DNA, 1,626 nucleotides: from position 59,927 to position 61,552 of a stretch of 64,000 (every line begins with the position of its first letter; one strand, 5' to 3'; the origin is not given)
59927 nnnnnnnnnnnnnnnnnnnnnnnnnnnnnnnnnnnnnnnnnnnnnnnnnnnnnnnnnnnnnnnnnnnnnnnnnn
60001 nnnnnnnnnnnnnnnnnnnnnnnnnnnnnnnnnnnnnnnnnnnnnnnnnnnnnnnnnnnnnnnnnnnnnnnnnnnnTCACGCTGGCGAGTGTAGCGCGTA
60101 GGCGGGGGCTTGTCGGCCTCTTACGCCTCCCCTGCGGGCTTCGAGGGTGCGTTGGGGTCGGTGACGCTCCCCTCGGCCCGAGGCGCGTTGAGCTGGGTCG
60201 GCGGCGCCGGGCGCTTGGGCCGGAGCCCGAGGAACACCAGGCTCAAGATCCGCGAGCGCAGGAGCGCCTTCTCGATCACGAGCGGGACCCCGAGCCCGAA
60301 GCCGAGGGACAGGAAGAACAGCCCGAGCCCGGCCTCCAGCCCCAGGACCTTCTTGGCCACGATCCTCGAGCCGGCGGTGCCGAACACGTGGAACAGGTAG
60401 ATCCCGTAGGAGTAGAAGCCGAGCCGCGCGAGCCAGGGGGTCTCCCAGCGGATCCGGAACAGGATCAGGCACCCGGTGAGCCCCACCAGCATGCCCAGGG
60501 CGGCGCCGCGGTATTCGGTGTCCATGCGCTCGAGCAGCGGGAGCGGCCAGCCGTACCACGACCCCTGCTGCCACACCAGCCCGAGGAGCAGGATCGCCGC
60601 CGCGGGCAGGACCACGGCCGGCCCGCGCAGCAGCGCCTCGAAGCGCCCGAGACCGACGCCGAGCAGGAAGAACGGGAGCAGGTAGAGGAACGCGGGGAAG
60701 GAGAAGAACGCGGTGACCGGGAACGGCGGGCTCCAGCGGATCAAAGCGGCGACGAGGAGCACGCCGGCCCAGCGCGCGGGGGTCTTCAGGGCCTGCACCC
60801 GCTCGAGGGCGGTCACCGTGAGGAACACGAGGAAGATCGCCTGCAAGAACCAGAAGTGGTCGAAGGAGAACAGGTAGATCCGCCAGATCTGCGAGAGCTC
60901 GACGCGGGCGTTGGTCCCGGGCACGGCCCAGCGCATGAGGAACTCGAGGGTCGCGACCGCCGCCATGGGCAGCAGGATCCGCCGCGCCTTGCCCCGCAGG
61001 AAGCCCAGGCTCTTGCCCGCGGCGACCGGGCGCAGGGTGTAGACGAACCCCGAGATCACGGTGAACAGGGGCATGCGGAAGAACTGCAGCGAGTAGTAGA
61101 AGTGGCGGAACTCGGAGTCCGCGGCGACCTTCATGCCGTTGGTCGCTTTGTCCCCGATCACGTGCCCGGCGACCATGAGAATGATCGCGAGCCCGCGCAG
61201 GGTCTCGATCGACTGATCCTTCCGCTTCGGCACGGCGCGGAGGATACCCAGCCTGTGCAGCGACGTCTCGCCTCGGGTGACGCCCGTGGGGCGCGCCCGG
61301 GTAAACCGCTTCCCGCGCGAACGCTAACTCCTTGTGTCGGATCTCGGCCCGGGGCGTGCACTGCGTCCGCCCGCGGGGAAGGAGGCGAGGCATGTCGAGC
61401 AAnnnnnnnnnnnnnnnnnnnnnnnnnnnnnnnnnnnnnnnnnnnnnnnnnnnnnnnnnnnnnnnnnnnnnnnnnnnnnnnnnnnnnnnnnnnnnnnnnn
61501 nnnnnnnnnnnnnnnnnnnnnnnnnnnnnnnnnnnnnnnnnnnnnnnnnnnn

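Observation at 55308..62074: Structured hairpin repeat family with compensatory base changes at convergent gene ends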

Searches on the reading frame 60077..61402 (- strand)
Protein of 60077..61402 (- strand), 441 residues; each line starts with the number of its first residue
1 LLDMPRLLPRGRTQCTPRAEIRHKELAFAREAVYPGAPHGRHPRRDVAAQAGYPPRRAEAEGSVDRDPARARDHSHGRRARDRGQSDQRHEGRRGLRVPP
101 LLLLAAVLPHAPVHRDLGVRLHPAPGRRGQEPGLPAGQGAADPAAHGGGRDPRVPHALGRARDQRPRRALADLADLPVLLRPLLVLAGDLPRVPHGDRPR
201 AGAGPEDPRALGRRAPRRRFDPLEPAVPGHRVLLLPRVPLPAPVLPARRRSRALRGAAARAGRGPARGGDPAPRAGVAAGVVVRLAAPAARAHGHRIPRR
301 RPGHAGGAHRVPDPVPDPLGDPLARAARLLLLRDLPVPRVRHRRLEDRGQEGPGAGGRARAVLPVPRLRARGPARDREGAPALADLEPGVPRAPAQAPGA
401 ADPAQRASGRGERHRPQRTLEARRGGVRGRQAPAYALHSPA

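Call 11: search_protein_families(library=pfam, proteins=[window:60077-61402:-], max_evalue=0.001)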
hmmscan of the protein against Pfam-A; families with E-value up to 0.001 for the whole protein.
window:60077-61402:- (441 aa): 0 families

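Call 44: search_protein_families(library=pfam, proteins=[window:60121-61323:-], max_evalue=0.0001)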
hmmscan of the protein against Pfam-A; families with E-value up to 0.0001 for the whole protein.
window:60121-61323:- (400 aa): 1 family
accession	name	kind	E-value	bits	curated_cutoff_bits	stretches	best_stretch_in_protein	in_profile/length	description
PF01757.29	Acyl_transf_3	-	5.7e-29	101.6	31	1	37-349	2-323/326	Acyltransferase domain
